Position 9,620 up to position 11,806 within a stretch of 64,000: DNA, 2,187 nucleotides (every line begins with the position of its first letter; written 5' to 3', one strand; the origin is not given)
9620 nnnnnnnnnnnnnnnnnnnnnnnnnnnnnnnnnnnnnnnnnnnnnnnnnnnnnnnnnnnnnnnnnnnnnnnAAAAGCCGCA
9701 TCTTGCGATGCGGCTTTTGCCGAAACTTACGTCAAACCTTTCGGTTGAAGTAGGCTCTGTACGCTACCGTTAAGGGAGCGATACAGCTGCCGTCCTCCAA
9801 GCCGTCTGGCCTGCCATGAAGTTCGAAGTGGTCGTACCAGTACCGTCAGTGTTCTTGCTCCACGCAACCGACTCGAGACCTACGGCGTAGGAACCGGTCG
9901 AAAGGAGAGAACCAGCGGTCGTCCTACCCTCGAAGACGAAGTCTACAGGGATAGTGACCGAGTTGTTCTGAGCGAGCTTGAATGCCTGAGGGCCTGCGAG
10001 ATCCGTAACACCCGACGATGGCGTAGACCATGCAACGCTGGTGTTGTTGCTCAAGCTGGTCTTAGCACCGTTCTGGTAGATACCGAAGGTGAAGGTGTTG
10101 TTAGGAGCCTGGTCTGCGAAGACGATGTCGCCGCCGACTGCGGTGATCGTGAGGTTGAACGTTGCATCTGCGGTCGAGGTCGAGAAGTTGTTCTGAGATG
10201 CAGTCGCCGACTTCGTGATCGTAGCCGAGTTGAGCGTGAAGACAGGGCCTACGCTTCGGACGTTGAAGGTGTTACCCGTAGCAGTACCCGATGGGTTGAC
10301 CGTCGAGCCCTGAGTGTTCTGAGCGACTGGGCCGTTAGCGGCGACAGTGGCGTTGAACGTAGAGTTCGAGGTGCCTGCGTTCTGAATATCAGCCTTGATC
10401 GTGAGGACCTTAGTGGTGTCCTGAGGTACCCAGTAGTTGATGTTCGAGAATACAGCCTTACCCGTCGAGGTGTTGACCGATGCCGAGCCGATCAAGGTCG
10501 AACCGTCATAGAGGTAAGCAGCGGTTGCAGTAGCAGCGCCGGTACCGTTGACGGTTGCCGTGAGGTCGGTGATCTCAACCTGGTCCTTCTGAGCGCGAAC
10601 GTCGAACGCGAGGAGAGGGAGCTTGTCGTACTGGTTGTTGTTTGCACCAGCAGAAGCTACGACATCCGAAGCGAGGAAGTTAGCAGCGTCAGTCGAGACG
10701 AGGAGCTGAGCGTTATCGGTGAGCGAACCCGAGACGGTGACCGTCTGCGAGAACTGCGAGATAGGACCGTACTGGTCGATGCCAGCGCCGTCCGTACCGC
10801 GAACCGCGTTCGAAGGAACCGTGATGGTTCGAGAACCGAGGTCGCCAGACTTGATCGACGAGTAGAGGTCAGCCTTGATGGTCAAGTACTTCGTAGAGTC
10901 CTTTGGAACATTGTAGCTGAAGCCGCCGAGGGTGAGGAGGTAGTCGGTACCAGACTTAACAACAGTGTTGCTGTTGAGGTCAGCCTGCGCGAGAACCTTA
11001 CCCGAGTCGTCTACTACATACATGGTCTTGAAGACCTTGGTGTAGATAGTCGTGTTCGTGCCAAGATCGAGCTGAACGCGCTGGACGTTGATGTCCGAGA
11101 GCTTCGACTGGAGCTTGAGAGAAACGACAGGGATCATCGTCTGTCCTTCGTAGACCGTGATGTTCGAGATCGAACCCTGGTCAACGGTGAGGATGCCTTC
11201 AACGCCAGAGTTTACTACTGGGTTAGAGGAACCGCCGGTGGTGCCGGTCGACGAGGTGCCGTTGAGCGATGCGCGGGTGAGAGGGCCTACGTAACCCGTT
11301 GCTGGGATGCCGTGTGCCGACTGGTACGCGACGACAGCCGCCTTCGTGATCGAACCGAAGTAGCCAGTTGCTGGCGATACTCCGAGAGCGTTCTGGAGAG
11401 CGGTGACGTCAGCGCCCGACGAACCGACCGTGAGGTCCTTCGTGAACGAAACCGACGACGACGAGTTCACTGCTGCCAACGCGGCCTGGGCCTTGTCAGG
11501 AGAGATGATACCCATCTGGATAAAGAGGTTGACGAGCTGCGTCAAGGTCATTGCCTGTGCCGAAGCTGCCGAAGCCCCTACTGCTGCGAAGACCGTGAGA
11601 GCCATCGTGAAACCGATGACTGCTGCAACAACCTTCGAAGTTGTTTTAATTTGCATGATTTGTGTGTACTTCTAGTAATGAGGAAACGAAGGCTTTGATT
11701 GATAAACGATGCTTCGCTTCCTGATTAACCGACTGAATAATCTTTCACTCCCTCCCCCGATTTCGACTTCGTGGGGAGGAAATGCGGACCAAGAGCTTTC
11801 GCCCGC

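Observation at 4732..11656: Seven-kb block of consecutive cell-surface or secreted proteins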

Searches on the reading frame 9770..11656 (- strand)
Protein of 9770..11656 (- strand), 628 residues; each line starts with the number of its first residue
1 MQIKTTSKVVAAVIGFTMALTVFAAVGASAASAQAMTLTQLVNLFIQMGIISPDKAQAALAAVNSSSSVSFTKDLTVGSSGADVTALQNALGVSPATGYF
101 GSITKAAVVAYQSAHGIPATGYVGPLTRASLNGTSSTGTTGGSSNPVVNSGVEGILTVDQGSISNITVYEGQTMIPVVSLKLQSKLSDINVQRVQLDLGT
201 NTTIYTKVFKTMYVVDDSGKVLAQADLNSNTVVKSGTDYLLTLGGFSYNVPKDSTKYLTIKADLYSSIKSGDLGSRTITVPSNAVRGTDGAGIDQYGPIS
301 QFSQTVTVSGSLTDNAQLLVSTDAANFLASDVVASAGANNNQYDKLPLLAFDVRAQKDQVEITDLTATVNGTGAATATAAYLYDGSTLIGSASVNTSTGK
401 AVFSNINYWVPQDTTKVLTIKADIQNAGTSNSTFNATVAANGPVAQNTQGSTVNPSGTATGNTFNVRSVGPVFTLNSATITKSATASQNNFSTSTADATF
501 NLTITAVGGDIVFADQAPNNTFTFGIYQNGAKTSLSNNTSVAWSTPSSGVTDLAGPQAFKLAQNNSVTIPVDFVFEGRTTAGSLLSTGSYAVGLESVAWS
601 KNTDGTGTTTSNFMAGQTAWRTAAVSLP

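Call 3: search_protein_families(library=pfam, proteins=[window:9770-11656:-], max_evalue=0.01)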
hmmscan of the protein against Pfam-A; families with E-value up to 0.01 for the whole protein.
window:9770-11656:- (628 aa): 1 family
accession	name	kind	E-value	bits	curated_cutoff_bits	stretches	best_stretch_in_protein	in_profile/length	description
PF01471.23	PG_binding_1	-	9e-12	45.4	23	1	81-131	2-57/57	Putative peptidoglycan binding domain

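Call 4: search_protein_families(library=ncbifam, proteins=[window:9770-11656:-], max_evalue=0.01)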
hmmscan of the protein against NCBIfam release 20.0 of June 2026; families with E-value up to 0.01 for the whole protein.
window:9770-11656:- (628 aa): 1 family
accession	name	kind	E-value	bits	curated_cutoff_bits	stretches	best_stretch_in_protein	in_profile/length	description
TIGR02869.1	spore_SleB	equivalog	0.00014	21.8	236.5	1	75-151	7-88/201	spore cortex-lytic enzyme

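Call 11: find_encoding_contigs(protein=window:9770-11656:-, flank=10000, max_places=6)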
Protein window:9770-11656:- (628 aa): no gene with exactly this product is on record in the collection.

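Call 12: find_homologous_proteins(query=window:9770-11656:-)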
Query window:9770-11656:- (628 aa): 513 proteins with E <= 0.001 among 8000 candidates; the best 120 are listed.
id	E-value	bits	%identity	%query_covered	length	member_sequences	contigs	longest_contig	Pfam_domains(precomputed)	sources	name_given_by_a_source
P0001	0.0e+0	1298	100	100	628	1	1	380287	PF01471.24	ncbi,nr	ncbi:MAG TPA: peptidoglycan-binding domain-containing protein [Candidatus Paceibacterota bacterium]|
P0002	0.0e+0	1088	85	100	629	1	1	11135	PF01471.24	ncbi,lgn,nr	ncbi:MAG TPA: peptidoglycan-binding domain-containing protein [Candidatus Paceibacterota bacterium]|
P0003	1.1e-290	984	77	100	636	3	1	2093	PF01471.24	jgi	jgi:hypothetical protein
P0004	2.0e-290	983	77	100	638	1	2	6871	PF01471.24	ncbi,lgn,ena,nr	ncbi:MAG TPA: peptidoglycan-binding domain-containing protein [Candidatus Paceibacterota bacterium]|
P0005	2.6e-285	966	77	100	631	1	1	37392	PF01471.24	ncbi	-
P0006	4.2e-277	939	75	100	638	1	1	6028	PF01471.24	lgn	-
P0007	2.4e-275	933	73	100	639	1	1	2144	PF01471.24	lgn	-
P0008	1.4e-269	914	72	100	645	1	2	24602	PF01471.24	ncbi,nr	ncbi:MAG: peptidoglycan-binding protein [Patescibacteria group bacterium]|nr:peptidoglycan-binding p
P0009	3.8e-268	909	72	100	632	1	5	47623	PF01471.24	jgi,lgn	jgi:hypothetical protein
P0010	3.1e-267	906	71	100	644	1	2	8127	PF01471.24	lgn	-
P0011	1.4e-263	894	71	100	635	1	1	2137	PF01471.24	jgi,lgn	-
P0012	2.7e-255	867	70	100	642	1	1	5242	PF01471.24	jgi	-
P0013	6.4e-253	859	69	100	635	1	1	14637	PF01471.24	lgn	-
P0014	3.1e-198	678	55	100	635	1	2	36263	PF01471.24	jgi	jgi:peptidoglycan hydrolase-like protein with peptidoglycan-binding domain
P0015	6.3e-197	674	55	99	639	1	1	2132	PF01471.24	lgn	-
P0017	1.7e-194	666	56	100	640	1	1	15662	PF01471.24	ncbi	-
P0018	4.7e-192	658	55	99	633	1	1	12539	PF01471.24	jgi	jgi:hypothetical protein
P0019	4.8e-190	651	55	100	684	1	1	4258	PF01471.24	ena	-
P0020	7.4e-189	647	58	92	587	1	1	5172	PF01471.24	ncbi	ncbi:MAG: peptidoglycan-binding domain-containing protein, partial [Candidatus Paceibacterota bacter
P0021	1.1e-188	647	63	82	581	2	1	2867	PF01471.24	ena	-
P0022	1.2e-187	643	56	100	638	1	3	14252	PF01471.24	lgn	-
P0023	5.3e-185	635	57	100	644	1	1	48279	PF01471.24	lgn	-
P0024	6.0e-184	631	58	100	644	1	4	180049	PF01471.24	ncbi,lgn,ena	-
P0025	2.0e-183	630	56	100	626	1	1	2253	PF01471.24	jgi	-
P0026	5.6e-183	628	55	100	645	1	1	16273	PF01471.24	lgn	-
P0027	1.2e-182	627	57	100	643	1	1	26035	PF01471.24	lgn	-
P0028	2.3e-182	626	56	99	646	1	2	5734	PF01471.24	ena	-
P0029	1.6e-181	623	56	100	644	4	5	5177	PF01471.24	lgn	-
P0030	5.4e-181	622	52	100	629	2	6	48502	PF01471.24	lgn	-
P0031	1.7e-179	617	55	99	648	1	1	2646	PF01471.24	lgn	-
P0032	2.0e-179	616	56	100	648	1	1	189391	PF01471.24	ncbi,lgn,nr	ncbi:MAG: peptidoglycan-binding protein [Candidatus Taylorbacteria bacterium]|nr:peptidoglycan-bindi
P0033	2.9e-179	616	51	100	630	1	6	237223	PF01471.24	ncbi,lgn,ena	-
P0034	1.9e-177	610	55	99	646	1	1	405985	PF01471.24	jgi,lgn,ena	-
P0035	1.5e-176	607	52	99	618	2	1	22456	PF01471.24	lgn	-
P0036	1.6e-176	607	53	94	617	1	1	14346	PF01471.24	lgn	-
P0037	3.0e-176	606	54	98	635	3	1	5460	PF01471.24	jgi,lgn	jgi:hypothetical protein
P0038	5.4e-176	605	56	99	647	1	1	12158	PF01471.24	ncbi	-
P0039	1.8e-175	603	51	99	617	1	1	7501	PF01471.24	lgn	-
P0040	3.5e-175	602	55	100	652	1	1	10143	PF01471.24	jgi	jgi:peptidoglycan hydrolase-like protein with peptidoglycan-binding domain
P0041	1.5e-174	600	54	99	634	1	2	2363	PF01471.24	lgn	-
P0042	2.1e-174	600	52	99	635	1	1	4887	PF01471.24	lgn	-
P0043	2.1e-172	593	53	100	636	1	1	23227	PF01471.24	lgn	-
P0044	3.5e-172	592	52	99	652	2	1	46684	PF01471.24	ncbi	-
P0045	1.2e-170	587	53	99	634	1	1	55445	PF01471.24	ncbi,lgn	-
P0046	3.1e-170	586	53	99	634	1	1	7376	PF01471.24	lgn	-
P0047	4.0e-170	586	55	99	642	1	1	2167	PF01471.24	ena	-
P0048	5.4e-170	585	55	99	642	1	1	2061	PF01471.24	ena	-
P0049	1.2e-169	584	53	99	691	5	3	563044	PF01471.24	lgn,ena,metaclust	metaclust:\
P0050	2.9e-169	583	51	99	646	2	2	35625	PF01471.24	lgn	-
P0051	6.8e-169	582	51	98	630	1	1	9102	PF01471.24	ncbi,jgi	jgi:peptidoglycan hydrolase-like protein with peptidoglycan-binding domain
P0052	7.5e-169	581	52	99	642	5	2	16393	PF01471.24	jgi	jgi:peptidoglycan hydrolase-like protein with peptidoglycan-binding domain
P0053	1.3e-168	581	51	98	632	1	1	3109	PF01471.24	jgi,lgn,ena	jgi:peptidoglycan hydrolase-like protein with peptidoglycan-binding domain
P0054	9.4e-168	578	52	99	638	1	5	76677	PF01471.24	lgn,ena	-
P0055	1.2e-167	578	60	80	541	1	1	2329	PF01471.24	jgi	jgi:peptidoglycan hydrolase-like protein with peptidoglycan-binding domain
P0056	3.2e-167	576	51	99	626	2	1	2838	PF01471.24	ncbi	-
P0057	4.3e-167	576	53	100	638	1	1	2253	PF01471.24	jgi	jgi:peptidoglycan hydrolase-like protein with peptidoglycan-binding domain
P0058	6.2e-167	575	52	99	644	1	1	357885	PF01471.24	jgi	jgi:hypothetical protein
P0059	1.6e-166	574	53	98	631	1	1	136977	PF01471.24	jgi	jgi:peptidoglycan hydrolase-like protein with peptidoglycan-binding domain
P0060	2.0e-166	573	52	99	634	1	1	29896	PF01471.24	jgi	jgi:peptidoglycan hydrolase-like protein with peptidoglycan-binding domain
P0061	3.8e-166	573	53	100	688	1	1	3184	PF01471.24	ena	-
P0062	4.9e-166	572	52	99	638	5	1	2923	PF01471.24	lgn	-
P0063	1.3e-164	567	50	99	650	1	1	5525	PF01471.24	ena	-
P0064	1.5e-164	567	50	100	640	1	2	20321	PF01471.24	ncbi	-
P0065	4.6e-164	566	52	99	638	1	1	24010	PF01471.24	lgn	-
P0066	1.3e-163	564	52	96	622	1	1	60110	PF01471.24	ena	-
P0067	2.4e-163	563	52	99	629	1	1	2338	PF01471.24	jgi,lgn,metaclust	metaclust:\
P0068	3.0e-163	563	55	88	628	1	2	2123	PF01471.24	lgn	-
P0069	3.6e-163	563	55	92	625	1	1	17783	PF01471.24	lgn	-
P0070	3.8e-163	563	52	99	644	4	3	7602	PF01471.24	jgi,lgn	jgi:hypothetical protein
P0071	4.9e-163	562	51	100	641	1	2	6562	PF01471.24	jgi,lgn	jgi:peptidoglycan hydrolase-like protein with peptidoglycan-binding domain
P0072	1.3e-162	561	51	99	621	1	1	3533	PF01471.24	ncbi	-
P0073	1.6e-162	561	50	99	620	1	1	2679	PF01471.24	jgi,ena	jgi:peptidoglycan hydrolase-like protein with peptidoglycan-binding domain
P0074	1.6e-162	561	56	93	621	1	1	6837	PF01471.24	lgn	-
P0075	2.6e-162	560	51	100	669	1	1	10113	PF01471.24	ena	-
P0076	3.7e-162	559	51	99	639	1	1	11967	PF01471.24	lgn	-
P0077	1.0e-160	555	52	99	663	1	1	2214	PF01471.24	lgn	-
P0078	1.4e-160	554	50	99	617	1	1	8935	PF01471.24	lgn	-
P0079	3.3e-160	553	52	99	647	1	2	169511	PF01471.24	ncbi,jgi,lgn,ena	ncbi:MAG: peptidoglycan-binding domain-containing protein [Candidatus Paceibacterota bacterium]|jgi:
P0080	3.5e-160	553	50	99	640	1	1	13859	PF01471.24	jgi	jgi:peptidoglycan hydrolase-like protein with peptidoglycan-binding domain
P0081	5.6e-160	552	53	97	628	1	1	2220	PF01471.24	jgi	jgi:peptidoglycan hydrolase-like protein with peptidoglycan-binding domain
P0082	6.6e-160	552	50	99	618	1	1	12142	PF01471.24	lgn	-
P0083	1.1e-159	551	51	94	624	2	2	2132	PF01471.24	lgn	-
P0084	2.0e-159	550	60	76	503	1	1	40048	PF01471.24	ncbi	-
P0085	4.4e-157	543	50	98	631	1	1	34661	PF01471.24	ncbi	-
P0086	6.5e-157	542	52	99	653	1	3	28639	PF01471.24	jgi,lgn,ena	jgi:hypothetical protein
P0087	9.3e-157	542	49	99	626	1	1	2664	PF01471.24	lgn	-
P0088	2.3e-156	540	50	99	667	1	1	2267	PF01471.24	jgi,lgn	-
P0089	4.1e-156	539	50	99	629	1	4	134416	PF01471.24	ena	-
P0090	3.4e-155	536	49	99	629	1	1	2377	PF01471.24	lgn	-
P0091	3.7e-154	533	49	99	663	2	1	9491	PF01471.24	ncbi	-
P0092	2.9e-153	530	50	99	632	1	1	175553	PF01471.24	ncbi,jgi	ncbi:MAG: trimeric autotransporter adhesin [Candidatus Parcubacteria bacterium]|jgi:peptidoglycan hy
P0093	5.5e-153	529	49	99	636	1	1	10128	PF01471.24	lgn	-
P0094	2.2e-151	524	52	89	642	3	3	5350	PF01471.24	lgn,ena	-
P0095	1.4e-150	521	51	94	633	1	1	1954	PF01471.24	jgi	-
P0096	2.6e-150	520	48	99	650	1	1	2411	PF01471.24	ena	-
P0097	1.0e-149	518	50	99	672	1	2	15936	PF01471.24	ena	-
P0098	1.4e-147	511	51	95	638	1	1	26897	PF01471.24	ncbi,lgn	ncbi:MAG: peptidoglycan-binding protein [Patescibacteria group bacterium]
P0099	9.7e-146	505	48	100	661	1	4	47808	PF01471.24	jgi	jgi:hypothetical protein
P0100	1.3e-145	505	49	100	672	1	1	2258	PF01471.24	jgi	jgi:hypothetical protein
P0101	3.1e-145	504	48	99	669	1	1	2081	PF01471.24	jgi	jgi:hypothetical protein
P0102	3.4e-145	503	48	97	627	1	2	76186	PF01471.24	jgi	-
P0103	8.3e-145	502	45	99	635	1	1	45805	PF01471.24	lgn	-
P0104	1.5e-144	501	49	95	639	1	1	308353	PF01471.24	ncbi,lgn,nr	ncbi:MAG: hypothetical protein JWN89_684 [Parcubacteria group bacterium]|nr:hypothetical protein [Pa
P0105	5.2e-144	499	50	95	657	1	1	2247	PF01471.24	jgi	jgi:peptidoglycan hydrolase-like protein with peptidoglycan-binding domain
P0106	1.8e-142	494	45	99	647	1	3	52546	PF01471.24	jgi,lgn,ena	jgi:peptidoglycan hydrolase-like protein with peptidoglycan-binding domain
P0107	2.4e-141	491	47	99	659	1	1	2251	PF01471.24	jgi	-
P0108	3.6e-141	490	48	100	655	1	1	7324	PF01471.24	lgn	-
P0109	4.4e-141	490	49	99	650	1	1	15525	PF01471.24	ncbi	-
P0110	1.7e-140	488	47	99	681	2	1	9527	PF01471.24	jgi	-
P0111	4.4e-140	487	48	89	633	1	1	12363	PF01471.24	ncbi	-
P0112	1.4e-139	485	48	99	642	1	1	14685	PF01471.24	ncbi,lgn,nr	ncbi:MAG: peptidoglycan-binding domain-containing protein [bacterium]|nr:peptidoglycan-binding domai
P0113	5.4e-139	483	46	100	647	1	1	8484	PF01471.24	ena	-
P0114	1.4e-138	482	48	98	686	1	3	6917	PF01471.24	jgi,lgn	-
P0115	3.8e-138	480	48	96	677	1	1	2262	PF01471.24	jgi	jgi:hypothetical protein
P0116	2.0e-136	474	50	90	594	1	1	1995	PF01471.24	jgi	-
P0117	3.8e-136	474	46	99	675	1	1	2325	PF01471.24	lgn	-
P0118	5.1e-136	473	47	96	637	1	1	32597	PF01471.24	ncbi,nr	ncbi:peptidoglycan-binding protein [Candidatus Parcubacteria bacterium]|nr:peptidoglycan-binding pro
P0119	2.0e-135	471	48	99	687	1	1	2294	PF01471.24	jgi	-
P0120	4.1e-135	470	47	98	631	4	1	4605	PF01471.24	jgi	-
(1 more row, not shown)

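Call 13: find_encoding_contigs(protein=P0005, flank=10000, max_places=2)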
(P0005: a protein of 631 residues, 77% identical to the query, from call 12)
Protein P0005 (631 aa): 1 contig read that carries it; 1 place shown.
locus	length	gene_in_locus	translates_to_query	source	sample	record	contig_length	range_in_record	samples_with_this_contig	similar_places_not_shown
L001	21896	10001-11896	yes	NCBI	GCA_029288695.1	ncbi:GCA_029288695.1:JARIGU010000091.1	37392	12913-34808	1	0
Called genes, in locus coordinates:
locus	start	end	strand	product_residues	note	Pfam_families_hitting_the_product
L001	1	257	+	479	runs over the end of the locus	PF00133:tRNA-synt_1, PF01406:tRNA-synt_1e, PF09334:tRNA-synt_1g, PF00133:tRNA-synt_1, PF19303:Anticodon_3 (weak)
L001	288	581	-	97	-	-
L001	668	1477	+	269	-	PF01026:TatD_DNase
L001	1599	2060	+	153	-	PF01250:Ribosomal_S6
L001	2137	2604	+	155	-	PF00436:SSB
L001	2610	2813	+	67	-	PF01084:Ribosomal_S18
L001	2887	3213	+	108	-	-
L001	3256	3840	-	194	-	PF08207:EFP_N, PF09285:Elong-fact-P_C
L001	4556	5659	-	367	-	PF00154:RecA_N, PF08423:Rad51, PF06745:ATPase (weak), PF01637:ATPase_2 (weak), PF02283:CobU (weak), PF21096:RecA_C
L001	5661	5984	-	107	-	PF09136:Glucodextran_B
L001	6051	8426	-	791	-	PF13491:FtsK_4TM, PF17854:FtsK_alpha, PF01580:FtsK_SpoIIIE, PF09397:FtsK_gamma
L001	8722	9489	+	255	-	-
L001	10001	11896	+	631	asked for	PF01471:PG_binding_1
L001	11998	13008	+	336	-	PF00932:LTD (faint)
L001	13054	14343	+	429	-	PF00932:LTD, PF00801:PKD (weak), PF18911:PKD_4 (weak)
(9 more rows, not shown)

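Call 14: find_encoding_contigs(protein=P0009, flank=10000, max_places=2)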
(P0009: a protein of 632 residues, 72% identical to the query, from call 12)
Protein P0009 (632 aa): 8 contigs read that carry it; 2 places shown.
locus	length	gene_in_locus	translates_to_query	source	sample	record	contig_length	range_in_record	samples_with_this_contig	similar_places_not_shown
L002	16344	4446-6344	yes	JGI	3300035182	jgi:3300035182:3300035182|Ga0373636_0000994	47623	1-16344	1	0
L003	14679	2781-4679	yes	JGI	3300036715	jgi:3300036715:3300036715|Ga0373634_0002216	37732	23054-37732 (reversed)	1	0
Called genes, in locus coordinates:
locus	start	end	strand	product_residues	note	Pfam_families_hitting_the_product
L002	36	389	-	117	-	PF09136:Glucodextran_B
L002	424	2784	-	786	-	PF13491:FtsK_4TM, PF17854:FtsK_alpha, PF01580:FtsK_SpoIIIE, PF09397:FtsK_gamma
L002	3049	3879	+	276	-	-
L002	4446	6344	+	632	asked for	PF01471:PG_binding_1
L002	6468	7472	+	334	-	PF00932:LTD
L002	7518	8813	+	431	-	PF00932:LTD, PF00801:PKD (weak), PF18911:PKD_4 (weak)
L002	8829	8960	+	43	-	-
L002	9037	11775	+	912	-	PF02089:Palm_thioest (weak), PF02450:LCAT, PF07819:PGAP1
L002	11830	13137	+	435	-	PF00226:DnaJ, PF03572:Peptidase_S41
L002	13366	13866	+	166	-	PF00466:Ribosomal_L10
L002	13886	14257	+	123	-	PF16320:Ribosomal_L12_N, PF00542:Ribosomal_L12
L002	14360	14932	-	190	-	-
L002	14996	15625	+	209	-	-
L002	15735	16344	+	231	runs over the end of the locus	PF05552:MS_channel_1st_1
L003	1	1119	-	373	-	?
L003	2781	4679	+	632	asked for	PF01471:PG_binding_1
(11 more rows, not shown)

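Call 15: find_encoding_contigs(protein=P0032, flank=10000, max_places=2)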
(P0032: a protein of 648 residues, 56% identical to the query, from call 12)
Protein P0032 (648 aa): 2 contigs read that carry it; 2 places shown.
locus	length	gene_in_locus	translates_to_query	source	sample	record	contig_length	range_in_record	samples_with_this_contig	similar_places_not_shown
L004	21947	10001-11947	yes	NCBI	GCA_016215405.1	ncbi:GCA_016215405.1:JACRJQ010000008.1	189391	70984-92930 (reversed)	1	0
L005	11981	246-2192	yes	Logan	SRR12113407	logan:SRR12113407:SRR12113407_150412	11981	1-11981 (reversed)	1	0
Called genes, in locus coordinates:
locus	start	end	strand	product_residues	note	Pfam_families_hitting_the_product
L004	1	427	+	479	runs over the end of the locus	PF00133:tRNA-synt_1, PF01406:tRNA-synt_1e, PF09334:tRNA-synt_1g, PF00133:tRNA-synt_1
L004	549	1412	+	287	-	PF01026:TatD_DNase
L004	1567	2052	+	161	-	PF01250:Ribosomal_S6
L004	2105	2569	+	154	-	PF00436:SSB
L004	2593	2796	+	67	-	PF01084:Ribosomal_S18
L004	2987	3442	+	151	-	-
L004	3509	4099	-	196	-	PF08207:EFP_N, PF09285:Elong-fact-P_C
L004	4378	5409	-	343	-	PF00154:RecA_N, PF08423:Rad51, PF06745:ATPase (weak), PF27531:MT3502_N (weak), PF01637:ATPase_2 (faint), PF21096:RecA_C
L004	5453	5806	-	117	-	PF09136:Glucodextran_B (weak)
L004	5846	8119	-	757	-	PF17854:FtsK_alpha, PF01580:FtsK_SpoIIIE, PF09397:FtsK_gamma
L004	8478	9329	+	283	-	-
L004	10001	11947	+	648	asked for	PF01471:PG_binding_1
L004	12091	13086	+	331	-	PF00932:LTD (faint)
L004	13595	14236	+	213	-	PF00753:Lactamase_B (weak), PF13483:Lactamase_B_3, PF12706:Lactamase_B_2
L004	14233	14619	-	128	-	PF01467:CTP_transf_like (weak)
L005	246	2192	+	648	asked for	PF01471:PG_binding_1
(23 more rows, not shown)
